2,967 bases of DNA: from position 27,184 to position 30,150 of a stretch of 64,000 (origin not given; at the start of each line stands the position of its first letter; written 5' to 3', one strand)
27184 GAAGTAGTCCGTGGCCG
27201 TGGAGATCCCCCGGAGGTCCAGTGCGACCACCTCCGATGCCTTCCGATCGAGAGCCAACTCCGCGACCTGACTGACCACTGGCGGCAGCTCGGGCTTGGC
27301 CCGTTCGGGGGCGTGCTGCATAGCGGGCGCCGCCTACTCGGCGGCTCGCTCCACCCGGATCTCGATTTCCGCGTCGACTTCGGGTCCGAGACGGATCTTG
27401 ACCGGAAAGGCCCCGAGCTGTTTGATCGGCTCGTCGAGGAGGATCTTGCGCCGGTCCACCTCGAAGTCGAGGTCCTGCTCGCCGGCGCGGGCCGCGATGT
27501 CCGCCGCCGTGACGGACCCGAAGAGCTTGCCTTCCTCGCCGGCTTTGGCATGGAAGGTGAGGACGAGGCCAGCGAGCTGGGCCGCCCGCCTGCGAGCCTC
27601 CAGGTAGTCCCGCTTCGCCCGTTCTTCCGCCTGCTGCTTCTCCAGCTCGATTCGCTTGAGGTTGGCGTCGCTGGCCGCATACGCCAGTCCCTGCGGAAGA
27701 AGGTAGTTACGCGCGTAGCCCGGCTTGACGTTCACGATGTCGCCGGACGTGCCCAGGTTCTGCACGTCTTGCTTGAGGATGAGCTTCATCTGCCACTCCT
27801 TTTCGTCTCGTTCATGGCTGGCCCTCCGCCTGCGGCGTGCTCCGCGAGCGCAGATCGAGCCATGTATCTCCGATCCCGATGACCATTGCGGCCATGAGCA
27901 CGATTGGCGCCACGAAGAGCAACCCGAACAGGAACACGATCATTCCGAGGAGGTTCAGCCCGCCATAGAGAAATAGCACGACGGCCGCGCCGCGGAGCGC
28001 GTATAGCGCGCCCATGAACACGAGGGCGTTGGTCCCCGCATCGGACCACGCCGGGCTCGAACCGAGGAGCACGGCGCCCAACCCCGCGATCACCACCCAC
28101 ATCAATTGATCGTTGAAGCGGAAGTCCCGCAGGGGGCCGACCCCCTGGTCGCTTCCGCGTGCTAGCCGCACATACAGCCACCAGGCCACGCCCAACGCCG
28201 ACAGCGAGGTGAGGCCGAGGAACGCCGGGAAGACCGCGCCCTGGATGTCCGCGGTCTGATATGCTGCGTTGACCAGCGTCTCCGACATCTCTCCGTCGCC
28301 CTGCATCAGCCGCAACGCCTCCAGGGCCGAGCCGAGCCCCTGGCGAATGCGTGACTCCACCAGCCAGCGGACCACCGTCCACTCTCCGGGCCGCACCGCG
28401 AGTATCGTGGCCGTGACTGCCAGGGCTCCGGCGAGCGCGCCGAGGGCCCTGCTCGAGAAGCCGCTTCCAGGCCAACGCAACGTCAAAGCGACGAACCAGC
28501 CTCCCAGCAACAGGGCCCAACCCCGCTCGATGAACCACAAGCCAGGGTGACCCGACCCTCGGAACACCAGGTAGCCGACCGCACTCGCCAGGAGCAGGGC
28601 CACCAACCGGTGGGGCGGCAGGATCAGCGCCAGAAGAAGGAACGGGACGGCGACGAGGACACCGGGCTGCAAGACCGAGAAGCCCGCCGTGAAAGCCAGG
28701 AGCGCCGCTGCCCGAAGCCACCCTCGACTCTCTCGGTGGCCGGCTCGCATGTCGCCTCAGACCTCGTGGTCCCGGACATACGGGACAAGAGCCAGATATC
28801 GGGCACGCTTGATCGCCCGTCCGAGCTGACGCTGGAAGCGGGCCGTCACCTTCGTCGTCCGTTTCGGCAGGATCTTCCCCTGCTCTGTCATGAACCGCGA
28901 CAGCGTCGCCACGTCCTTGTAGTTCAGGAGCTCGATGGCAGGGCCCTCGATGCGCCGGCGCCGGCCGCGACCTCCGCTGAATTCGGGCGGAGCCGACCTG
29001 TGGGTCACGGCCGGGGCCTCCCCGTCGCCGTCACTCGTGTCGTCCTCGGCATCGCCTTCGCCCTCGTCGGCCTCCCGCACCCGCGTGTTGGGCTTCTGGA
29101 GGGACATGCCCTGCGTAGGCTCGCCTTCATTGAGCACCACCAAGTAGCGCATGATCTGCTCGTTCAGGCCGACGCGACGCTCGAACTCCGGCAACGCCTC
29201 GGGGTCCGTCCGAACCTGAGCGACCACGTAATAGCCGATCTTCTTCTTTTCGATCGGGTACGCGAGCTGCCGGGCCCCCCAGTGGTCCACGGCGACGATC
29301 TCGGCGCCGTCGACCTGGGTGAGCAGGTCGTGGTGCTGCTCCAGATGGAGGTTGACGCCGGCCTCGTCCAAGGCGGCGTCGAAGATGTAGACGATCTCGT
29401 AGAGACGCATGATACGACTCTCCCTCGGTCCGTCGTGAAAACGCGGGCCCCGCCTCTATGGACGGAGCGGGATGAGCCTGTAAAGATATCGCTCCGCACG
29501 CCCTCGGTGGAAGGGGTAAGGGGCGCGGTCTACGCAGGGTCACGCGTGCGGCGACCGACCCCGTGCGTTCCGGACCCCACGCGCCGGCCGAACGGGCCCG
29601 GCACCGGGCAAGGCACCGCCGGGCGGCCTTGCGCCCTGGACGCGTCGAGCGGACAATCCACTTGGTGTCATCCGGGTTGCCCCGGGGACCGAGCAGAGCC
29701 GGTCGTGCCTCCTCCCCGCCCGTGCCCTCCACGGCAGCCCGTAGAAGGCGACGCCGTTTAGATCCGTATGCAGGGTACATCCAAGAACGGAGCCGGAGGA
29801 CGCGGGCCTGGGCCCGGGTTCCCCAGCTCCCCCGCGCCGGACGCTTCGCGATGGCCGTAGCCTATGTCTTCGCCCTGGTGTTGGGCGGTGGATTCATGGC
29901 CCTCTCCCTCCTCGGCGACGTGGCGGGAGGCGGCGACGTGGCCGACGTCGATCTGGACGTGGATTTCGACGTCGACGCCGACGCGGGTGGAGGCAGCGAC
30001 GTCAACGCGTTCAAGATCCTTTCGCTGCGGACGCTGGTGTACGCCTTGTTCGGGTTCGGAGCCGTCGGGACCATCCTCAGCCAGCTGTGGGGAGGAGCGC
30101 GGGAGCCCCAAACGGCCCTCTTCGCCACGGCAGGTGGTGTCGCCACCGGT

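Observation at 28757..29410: In-frame fusion of ribosomal proteins S6 and S18 in a single 217-codon gene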

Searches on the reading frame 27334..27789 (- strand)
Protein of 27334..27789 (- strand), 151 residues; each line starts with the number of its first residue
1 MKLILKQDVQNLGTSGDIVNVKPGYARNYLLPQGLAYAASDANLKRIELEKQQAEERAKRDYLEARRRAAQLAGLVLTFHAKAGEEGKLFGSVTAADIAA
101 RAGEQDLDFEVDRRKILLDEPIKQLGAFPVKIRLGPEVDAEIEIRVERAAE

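Call 3: search_protein_families(library=pfam, proteins=[window:27334-27789:-], max_evalue=0.01)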
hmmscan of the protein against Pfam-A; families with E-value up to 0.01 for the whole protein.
window:27334-27789:- (151 aa): 2 families
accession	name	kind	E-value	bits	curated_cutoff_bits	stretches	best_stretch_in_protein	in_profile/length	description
PF03948.19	Ribosomal_L9_C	-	5.2e-26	91.4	23.2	1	64-147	2-85/86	Ribosomal protein L9, C-terminal domain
PF01281.25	Ribosomal_L9_N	-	1.6e-23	82.4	20.7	1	1-46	1-46/47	Ribosomal protein L9, N-terminal domain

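Call 4: search_protein_families(library=ncbifam, proteins=[window:27334-27789:-], max_evalue=0.01)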
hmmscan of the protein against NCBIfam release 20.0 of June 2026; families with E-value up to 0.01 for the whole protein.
window:27334-27789:- (151 aa): 2 families
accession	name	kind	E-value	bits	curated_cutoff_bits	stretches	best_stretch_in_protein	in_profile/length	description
TIGR00158.1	L9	equivalog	3.7e-41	141.1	58.6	1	1-147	1-146/148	50S ribosomal protein L9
NF011110.0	PRK14538.1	equivalog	4.8e-20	71.3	707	1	1-146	689-832/838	putative bifunctional signaling protein/50S ribosomal protein L9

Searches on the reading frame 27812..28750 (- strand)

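Call 3: search_protein_families(library=pfam, proteins=[window:27812-28750:-], max_evalue=0.01)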
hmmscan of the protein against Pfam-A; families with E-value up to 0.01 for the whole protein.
window:27812-28750:- (312 aa): 1 family
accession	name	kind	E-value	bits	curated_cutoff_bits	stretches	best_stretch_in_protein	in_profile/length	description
PF09991.14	DUF2232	-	5.1e-13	49.3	27.8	1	29-296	20-290/290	Predicted membrane protein (DUF2232)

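Call 4: search_protein_families(library=ncbifam, proteins=[window:27812-28750:-], max_evalue=0.01)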
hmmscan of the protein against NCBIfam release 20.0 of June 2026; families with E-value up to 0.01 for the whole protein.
window:27812-28750:- (312 aa): 0 families

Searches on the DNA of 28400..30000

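Call 13: search_rna_families(source=window, start=28400, end=30000, threshold=evalue, max_evalue=5, show_alignments=3)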
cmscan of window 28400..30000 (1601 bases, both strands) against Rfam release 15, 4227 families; matches with E-value up to 5: 3.
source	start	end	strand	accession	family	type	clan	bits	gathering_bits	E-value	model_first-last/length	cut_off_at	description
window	28682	28743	-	RF02025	mir-3017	Gene; miRNA;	-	19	51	1.8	1-70/70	no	mir-3017 microRNA precursor family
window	29390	29426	-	RF03347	mir-2816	Gene; miRNA;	-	16.9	49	3.7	18-55/74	no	mir-2816 microRNA precursor family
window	29931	29983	+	RF01059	mir-598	Gene; miRNA;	-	16.6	69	4.4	9-69/80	no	mir-598 microRNA precursor family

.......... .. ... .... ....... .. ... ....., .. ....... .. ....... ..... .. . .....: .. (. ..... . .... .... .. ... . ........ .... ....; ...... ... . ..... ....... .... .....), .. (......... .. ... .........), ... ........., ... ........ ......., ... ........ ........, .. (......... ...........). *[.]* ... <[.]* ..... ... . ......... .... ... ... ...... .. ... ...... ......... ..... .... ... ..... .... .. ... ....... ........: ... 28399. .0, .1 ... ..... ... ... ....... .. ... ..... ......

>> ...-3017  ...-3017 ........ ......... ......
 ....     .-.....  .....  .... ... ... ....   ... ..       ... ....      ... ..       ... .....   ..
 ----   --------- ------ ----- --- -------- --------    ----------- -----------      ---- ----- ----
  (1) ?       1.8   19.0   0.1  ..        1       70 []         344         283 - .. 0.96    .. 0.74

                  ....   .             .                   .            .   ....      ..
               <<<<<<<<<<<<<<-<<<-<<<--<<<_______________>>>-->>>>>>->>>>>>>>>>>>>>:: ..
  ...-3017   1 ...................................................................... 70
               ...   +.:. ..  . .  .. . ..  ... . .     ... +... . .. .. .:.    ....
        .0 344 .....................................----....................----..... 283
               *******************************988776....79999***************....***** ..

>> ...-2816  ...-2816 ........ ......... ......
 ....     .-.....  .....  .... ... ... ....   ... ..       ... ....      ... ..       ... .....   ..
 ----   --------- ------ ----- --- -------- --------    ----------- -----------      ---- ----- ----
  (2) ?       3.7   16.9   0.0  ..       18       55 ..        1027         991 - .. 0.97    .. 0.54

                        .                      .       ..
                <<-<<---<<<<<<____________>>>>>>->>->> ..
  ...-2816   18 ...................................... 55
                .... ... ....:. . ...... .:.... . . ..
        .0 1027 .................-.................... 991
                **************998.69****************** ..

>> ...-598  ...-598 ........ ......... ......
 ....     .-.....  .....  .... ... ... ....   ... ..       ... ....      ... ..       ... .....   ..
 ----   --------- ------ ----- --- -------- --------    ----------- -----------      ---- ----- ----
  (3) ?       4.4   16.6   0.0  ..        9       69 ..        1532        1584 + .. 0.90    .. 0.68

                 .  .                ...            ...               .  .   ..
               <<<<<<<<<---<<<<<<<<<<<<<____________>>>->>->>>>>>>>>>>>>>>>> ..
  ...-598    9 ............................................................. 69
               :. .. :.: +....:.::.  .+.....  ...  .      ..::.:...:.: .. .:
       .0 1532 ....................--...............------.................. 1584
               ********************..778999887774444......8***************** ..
